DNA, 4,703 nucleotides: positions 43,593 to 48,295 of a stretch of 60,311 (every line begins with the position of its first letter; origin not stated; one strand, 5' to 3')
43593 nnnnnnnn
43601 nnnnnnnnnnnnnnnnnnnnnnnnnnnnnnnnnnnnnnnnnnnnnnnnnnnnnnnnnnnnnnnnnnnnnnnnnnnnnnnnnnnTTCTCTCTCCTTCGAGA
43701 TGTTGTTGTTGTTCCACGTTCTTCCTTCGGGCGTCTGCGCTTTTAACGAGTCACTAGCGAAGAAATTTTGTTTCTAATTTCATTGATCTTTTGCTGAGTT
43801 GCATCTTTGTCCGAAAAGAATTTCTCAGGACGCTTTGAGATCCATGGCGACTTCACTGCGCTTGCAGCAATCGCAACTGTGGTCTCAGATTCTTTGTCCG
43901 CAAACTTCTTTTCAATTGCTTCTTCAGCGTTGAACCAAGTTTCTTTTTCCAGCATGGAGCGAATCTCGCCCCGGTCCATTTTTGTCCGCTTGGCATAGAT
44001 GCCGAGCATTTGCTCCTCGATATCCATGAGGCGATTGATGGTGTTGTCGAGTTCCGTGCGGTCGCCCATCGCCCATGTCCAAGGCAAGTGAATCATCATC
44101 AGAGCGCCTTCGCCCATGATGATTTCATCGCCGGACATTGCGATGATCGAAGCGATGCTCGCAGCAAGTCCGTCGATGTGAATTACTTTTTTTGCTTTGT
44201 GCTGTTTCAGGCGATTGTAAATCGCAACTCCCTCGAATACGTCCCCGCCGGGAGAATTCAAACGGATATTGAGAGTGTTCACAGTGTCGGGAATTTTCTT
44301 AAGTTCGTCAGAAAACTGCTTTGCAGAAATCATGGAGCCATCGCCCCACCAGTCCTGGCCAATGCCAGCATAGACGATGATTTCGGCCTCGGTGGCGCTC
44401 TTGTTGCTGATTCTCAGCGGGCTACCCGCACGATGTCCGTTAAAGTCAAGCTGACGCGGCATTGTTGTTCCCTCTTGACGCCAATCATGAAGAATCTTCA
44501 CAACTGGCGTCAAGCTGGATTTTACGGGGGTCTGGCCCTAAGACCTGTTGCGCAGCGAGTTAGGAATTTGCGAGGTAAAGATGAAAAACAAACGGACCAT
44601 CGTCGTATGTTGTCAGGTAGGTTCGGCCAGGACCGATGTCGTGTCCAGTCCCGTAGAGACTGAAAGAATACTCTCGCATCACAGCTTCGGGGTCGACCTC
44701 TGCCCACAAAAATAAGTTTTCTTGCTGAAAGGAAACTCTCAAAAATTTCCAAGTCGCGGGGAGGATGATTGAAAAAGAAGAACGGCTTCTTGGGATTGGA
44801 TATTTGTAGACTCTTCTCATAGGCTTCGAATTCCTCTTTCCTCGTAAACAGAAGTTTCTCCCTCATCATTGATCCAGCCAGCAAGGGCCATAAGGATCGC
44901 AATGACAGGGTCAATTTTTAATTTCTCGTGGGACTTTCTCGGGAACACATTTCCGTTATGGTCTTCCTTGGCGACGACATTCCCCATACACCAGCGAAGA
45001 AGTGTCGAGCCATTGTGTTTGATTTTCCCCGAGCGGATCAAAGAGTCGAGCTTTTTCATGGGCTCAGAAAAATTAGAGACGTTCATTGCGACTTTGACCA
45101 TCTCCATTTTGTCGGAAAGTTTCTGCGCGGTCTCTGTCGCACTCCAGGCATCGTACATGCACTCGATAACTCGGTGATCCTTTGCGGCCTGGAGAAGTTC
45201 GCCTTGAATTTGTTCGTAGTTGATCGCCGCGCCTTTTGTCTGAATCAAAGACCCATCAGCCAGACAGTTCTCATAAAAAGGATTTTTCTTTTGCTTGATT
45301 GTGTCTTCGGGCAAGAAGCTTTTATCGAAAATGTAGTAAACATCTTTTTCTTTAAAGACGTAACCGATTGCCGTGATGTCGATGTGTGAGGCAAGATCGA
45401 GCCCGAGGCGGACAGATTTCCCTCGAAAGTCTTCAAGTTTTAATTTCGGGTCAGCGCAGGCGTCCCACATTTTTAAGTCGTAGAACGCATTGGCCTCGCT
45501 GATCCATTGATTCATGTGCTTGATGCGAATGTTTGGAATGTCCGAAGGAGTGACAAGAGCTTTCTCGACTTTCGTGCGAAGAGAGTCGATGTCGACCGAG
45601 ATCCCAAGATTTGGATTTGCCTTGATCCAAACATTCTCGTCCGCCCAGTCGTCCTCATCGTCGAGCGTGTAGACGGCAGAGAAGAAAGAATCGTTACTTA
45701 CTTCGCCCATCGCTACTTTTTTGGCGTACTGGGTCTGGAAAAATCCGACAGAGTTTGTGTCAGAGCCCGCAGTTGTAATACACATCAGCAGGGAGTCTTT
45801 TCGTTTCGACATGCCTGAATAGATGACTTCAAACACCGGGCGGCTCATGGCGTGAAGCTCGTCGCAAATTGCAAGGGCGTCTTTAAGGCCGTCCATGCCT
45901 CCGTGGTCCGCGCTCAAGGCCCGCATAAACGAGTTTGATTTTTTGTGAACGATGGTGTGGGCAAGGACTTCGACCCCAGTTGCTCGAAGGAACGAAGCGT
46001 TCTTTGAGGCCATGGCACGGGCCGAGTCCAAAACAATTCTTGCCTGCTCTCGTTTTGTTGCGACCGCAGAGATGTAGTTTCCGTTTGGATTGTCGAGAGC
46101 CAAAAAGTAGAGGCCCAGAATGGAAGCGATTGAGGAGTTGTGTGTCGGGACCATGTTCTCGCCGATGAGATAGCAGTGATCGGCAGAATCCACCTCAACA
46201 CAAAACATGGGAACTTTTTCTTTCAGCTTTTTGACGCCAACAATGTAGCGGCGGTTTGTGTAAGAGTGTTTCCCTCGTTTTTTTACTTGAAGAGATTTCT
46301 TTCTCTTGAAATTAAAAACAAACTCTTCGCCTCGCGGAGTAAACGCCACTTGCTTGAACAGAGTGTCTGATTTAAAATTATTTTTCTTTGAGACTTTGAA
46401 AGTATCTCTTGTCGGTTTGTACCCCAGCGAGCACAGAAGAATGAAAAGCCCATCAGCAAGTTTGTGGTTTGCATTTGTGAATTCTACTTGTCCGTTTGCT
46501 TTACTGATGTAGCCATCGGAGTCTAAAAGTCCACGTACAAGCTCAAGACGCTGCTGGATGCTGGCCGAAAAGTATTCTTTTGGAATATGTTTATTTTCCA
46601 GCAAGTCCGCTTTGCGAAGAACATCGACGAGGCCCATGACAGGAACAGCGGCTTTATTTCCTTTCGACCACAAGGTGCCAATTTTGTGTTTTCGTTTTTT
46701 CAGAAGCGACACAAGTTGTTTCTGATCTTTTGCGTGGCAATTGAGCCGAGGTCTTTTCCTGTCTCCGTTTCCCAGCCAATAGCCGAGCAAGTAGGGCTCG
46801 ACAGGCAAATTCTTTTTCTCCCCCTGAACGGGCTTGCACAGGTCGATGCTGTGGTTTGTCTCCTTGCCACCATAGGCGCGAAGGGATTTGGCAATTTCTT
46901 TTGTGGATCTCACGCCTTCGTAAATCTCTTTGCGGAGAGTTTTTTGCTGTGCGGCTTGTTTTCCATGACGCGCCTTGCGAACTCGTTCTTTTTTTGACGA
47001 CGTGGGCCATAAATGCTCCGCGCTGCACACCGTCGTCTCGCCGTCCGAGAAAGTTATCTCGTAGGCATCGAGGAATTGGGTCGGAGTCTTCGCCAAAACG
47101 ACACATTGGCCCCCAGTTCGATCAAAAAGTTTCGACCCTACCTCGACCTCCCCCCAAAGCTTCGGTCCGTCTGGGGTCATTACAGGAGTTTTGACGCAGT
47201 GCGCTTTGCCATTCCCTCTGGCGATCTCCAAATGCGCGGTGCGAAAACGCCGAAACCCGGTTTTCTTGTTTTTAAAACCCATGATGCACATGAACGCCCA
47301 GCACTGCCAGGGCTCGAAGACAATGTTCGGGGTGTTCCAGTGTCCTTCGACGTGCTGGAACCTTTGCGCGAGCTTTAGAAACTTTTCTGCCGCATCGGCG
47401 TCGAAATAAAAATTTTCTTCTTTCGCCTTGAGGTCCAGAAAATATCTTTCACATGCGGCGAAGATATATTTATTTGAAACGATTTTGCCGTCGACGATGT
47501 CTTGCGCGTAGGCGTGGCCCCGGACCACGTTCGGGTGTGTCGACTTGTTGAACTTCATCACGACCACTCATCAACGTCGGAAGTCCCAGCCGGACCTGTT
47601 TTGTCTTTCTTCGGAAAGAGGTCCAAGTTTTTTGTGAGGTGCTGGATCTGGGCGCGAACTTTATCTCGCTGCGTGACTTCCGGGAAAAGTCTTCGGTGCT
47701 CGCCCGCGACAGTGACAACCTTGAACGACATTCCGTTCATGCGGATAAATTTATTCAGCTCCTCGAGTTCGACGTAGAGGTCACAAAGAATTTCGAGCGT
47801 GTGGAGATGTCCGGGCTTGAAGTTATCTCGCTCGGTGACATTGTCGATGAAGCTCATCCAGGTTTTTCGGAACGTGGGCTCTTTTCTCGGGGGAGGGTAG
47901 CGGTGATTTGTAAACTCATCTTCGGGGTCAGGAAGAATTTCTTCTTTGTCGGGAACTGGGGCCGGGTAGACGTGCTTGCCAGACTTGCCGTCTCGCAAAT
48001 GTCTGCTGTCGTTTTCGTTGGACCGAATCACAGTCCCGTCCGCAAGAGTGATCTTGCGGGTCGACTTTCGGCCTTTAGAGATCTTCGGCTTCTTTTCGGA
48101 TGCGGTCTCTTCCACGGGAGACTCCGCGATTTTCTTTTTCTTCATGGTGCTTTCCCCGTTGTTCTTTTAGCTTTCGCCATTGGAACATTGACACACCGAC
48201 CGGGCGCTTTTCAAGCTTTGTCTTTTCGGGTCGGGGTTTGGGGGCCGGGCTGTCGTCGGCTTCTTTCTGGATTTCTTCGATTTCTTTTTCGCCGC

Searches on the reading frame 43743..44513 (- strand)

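Call 40: search_protein_families(library=phrogs, proteins=[window:43743-44513:-], max_evalue=0.00001)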
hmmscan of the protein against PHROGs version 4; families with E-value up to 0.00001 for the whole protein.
window:43743-44513:- (256 aa): 13 families
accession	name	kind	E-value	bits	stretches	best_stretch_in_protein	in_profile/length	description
phrog_94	-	head and packaging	4e-70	239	1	36-249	74-281/622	head maturation protease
phrog_133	-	head and packaging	4.8e-63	214.8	1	33-248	10-212/668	head maturation protease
phrog_2976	-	head and packaging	1.8e-62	213.3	1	33-216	9-189/394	head maturation protease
phrog_1684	-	head and packaging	6.1e-54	184.4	1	36-217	35-205/284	head maturation protease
phrog_3348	-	unknown function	6.6e-54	184.7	1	39-225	34-213/386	-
phrog_53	-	head and packaging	2.7e-33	117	1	32-218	66-288/583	head maturation protease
phrog_13984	-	unknown function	3.3e-21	76.7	1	31-141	20-123/123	-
phrog_1827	-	other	5.8e-14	52.9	1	79-202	53-176/202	ATP-dependent protease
phrog_23753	-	head and packaging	5.1e-12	47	1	73-220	36-183/298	head maturation protease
phrog_33547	-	unknown function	1.2e-10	41.9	1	77-209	28-159/357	-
phrog_20705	-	head and packaging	3.3e-07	30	1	75-207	207-344/690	virion structural protein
phrog_5410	-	other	1.6e-06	28.5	1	79-206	56-183/323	ATP-dependent protease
phrog_11747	-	unknown function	1.9e-06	28.3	1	67-137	52-122/290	-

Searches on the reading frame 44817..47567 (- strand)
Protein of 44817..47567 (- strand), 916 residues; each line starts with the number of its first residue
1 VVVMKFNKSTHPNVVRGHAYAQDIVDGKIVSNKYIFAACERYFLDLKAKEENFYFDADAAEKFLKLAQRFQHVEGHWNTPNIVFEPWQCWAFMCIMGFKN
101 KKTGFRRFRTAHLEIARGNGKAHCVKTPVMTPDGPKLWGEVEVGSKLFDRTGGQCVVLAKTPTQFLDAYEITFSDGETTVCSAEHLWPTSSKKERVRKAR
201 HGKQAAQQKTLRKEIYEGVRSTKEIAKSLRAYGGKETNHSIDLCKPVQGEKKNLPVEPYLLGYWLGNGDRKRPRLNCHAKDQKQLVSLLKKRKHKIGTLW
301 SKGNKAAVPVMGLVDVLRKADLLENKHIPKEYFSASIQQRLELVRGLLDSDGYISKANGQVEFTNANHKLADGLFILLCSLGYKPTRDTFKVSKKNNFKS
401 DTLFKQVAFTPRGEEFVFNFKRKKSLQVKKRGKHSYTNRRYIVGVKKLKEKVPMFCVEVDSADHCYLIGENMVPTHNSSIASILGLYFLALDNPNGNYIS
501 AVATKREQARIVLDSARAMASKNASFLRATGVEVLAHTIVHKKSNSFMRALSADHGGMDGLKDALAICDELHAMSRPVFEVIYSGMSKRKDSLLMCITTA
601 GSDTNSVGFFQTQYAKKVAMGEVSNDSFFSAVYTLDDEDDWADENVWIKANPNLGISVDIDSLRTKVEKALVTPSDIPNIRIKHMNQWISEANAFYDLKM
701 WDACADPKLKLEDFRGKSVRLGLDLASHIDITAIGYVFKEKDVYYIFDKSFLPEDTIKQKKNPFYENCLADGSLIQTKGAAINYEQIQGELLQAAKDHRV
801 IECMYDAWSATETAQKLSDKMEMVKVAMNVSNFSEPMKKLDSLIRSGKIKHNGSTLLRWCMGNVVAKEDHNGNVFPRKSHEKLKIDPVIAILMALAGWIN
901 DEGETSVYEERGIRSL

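Call 40: search_protein_families(library=phrogs, proteins=[window:44817-47567:-], max_evalue=0.00001)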
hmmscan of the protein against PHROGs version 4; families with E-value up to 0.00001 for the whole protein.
window:44817-47567:- (916 aa): 10 families
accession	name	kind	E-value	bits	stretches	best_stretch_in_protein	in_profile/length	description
phrog_9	-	head and packaging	1.4e-139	468.4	2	477-908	236-673/812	terminase large subunit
phrog_2699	-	head and packaging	6e-77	259.6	1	612-907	2-307/315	terminase large subunit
phrog_4914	-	head and packaging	1.3e-42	146.8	2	11-123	5-120/213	terminase large subunit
phrog_36964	-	head and packaging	2e-41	143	1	105-605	75-560/890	terminase large subunit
phrog_10517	-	head and packaging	1.5e-26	94.3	1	14-127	34-149/207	terminase large subunit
phrog_19299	-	head and packaging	5.1e-23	82.4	1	119-480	29-388/702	terminase large subunit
phrog_7331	-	head and packaging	1.3e-22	80.5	1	819-909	13-105/113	terminase large subunit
phrog_15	-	head and packaging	2e-21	77.1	1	110-365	67-319/1330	terminase large subunit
phrog_50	-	DNA, RNA and nucleotide metabolism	7.4e-09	36.2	1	116-284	82-229/570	DnaC-like helicase loader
phrog_510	-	DNA, RNA and nucleotide metabolism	2.9e-06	27.3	0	136-360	422-633/667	DNA primase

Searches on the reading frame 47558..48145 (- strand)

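Call 40: search_protein_families(library=phrogs, proteins=[window:47558-48145:-], max_evalue=0.00001)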
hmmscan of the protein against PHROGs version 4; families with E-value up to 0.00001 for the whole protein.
window:47558-48145:- (195 aa): 0 families

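Call 109: search_protein_families(library=pfam, proteins=[window:47558-48145:-], max_evalue=0.001)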
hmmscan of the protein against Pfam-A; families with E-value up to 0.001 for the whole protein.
window:47558-48145:- (195 aa): 1 family
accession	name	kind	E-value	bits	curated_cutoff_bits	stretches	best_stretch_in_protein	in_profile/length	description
PF05119.17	Terminase_4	-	1.8e-07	31.9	24.7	1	93-180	2-87/98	Phage terminase, small subunit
